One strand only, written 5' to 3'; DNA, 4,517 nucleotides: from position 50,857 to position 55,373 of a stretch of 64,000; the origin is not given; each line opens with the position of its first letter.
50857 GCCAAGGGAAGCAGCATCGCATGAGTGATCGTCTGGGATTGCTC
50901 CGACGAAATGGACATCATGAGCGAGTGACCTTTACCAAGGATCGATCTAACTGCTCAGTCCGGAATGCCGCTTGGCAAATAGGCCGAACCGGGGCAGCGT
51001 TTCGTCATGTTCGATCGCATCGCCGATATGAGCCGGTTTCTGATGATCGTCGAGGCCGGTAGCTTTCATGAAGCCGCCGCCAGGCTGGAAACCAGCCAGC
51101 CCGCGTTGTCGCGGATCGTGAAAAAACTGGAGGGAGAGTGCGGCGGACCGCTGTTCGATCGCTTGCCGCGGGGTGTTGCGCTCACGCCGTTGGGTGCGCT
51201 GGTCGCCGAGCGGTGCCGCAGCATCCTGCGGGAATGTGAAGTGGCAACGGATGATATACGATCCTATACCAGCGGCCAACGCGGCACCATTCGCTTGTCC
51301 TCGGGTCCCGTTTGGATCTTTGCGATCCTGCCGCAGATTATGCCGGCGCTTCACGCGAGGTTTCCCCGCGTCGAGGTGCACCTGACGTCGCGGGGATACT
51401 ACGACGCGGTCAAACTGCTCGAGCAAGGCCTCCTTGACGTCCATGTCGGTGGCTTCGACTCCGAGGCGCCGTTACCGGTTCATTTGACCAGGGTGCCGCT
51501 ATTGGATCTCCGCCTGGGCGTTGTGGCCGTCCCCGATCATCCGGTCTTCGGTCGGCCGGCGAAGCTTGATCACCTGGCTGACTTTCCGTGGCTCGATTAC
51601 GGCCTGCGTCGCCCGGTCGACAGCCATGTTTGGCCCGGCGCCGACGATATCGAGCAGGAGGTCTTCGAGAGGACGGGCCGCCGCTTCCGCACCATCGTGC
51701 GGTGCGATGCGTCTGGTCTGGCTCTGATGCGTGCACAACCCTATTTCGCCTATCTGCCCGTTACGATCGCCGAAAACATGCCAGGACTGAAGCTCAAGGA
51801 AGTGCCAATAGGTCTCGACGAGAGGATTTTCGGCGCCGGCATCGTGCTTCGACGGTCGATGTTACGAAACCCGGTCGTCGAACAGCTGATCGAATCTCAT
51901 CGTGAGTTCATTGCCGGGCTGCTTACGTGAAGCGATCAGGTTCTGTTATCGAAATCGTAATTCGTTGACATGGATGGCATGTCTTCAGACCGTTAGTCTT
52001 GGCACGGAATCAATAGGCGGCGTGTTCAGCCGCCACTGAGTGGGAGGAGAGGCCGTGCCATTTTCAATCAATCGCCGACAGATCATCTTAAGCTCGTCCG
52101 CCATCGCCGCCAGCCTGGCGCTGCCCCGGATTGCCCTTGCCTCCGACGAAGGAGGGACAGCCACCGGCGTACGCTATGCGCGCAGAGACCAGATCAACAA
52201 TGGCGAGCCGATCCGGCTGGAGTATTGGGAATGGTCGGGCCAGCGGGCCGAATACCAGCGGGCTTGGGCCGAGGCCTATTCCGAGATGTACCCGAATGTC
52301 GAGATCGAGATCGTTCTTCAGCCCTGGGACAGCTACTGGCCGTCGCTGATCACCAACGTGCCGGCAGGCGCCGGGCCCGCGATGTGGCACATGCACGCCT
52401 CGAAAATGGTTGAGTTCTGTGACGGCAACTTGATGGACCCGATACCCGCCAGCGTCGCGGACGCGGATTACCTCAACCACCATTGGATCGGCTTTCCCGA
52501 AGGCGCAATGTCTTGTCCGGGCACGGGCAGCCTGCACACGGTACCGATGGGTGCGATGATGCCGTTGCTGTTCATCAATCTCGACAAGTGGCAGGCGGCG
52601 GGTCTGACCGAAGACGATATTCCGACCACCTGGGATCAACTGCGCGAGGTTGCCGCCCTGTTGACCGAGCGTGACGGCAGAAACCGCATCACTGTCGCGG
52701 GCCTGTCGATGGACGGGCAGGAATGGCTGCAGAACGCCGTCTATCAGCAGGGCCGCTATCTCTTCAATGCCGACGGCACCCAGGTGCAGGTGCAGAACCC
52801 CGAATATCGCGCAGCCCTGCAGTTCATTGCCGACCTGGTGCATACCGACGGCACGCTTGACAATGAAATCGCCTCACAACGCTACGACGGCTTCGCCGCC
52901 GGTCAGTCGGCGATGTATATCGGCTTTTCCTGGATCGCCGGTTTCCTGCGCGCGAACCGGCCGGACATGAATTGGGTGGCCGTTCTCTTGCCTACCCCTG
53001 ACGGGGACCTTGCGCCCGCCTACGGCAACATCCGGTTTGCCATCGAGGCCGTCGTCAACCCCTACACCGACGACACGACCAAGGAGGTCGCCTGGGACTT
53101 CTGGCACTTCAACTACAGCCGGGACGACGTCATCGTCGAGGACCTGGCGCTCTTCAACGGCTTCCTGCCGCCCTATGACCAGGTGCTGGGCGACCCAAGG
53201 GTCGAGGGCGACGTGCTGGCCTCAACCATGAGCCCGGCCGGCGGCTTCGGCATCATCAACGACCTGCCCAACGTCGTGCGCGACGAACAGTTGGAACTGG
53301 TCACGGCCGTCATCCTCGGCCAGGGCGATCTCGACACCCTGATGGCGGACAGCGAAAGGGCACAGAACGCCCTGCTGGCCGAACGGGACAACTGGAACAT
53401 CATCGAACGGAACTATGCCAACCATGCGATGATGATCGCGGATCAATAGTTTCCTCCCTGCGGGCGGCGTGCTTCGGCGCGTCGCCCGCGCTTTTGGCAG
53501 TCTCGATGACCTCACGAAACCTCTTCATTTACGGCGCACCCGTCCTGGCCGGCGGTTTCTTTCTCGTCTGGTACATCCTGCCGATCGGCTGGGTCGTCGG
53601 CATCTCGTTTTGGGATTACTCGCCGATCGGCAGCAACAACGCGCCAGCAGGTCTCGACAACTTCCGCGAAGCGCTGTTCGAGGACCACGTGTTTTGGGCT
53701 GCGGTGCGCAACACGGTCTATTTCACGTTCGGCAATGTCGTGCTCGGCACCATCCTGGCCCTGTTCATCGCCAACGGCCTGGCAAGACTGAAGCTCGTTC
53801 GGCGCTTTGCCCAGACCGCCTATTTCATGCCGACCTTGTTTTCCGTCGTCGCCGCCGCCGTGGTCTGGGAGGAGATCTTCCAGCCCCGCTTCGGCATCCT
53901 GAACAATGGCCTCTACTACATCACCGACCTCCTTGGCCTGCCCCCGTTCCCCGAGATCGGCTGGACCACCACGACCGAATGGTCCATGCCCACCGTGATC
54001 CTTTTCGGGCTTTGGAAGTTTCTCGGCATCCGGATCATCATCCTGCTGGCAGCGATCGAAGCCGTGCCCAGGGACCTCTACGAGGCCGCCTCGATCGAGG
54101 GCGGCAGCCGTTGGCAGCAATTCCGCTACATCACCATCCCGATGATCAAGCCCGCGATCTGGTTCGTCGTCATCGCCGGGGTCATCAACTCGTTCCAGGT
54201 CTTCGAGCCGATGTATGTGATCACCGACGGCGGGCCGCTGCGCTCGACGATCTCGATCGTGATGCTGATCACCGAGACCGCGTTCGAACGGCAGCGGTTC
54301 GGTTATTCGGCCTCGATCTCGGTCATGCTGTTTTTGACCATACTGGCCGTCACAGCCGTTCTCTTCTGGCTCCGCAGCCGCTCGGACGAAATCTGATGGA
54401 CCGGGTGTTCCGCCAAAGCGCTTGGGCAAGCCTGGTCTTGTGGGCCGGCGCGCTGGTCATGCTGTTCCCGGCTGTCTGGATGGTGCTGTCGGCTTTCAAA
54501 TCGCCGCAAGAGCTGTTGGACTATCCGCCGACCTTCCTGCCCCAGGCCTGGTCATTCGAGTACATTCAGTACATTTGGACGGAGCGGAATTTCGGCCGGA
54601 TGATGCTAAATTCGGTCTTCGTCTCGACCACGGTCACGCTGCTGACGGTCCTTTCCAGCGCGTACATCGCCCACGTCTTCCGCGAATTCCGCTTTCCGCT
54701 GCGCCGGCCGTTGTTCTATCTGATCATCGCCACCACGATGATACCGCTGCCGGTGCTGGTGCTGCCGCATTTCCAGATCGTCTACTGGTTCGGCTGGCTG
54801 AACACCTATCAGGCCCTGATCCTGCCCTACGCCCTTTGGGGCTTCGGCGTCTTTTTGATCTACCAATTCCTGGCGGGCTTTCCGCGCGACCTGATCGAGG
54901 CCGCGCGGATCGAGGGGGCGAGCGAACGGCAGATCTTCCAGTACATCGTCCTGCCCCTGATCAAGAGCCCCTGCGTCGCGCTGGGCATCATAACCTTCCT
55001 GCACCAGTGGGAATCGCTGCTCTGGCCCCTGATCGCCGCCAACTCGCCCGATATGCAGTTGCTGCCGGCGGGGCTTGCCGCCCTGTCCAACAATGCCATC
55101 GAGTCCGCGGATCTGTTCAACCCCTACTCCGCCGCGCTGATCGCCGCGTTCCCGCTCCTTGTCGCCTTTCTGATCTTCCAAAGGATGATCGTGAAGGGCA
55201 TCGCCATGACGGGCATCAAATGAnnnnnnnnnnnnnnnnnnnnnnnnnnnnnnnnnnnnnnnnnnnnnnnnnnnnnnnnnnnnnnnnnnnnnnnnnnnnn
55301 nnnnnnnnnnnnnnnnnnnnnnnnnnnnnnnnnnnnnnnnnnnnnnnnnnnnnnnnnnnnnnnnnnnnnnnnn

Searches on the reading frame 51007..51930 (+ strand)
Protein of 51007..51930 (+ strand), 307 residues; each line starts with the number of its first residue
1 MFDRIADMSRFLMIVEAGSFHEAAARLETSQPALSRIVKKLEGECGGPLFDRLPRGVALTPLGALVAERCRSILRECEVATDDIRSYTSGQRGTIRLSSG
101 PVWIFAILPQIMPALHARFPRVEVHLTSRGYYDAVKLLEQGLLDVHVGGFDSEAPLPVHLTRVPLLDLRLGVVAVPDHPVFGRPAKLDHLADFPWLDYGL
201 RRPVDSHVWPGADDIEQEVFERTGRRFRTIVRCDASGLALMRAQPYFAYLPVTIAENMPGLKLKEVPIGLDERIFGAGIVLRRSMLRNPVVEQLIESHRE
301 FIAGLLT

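Call 9: search_protein_families(library=pfam, proteins=[window:51007-51930:+], max_evalue=0.001)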
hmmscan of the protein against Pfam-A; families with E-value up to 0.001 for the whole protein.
window:51007-51930:+ (307 aa): 2 families
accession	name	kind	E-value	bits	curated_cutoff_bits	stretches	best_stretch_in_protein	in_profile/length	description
PF03466.25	LysR_substrate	-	9.6e-21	74.6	28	1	90-300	3-206/209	LysR substrate binding domain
PF00126.33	HTH_1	-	6.2e-18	64.9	26.6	1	7-63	3-59/60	Bacterial regulatory helix-turn-helix protein, lysR family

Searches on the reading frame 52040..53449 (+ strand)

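Call 9: search_protein_families(library=pfam, proteins=[window:52040-53449:+], max_evalue=0.001)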
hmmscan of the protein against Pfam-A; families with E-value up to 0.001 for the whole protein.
window:52040-53449:+ (469 aa): 2 families
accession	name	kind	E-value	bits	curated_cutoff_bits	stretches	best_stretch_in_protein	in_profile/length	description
PF13416.11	SBP_bac_8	-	1.4e-23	84.5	27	1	75-389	1-272/279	Bacterial extracellular solute-binding protein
PF01547.30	SBP_bac_1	-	1.4e-18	68.4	26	1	71-354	9-296/307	Bacterial extracellular solute-binding protein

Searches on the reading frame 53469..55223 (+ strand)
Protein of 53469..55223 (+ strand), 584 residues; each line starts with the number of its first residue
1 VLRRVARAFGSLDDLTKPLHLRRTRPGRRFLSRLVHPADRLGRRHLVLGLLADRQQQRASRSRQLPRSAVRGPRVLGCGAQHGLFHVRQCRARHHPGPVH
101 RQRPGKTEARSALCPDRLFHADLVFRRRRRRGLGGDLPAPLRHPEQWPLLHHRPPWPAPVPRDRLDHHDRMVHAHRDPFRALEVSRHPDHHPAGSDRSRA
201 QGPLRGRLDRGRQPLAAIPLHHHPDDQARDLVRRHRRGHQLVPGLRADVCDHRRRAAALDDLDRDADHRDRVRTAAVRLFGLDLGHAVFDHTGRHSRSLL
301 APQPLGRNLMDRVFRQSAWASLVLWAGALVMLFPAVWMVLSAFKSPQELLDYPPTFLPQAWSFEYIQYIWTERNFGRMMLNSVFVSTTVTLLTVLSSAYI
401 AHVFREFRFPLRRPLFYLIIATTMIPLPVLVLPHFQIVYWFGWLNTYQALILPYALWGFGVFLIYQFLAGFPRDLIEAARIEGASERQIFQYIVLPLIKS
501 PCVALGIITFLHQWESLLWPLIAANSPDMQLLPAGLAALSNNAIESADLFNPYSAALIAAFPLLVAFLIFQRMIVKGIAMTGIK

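Call 9: search_protein_families(library=pfam, proteins=[window:53469-55223:+], max_evalue=0.001)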
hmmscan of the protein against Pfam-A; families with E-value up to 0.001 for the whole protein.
window:53469-55223:+ (584 aa): 1 family
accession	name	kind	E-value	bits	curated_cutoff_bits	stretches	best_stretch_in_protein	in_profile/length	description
PF00528.27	BPD_transp_1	-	1.3e-16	61.3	26.4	1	400-578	8-182/184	Binding-protein-dependent transport system inner membrane component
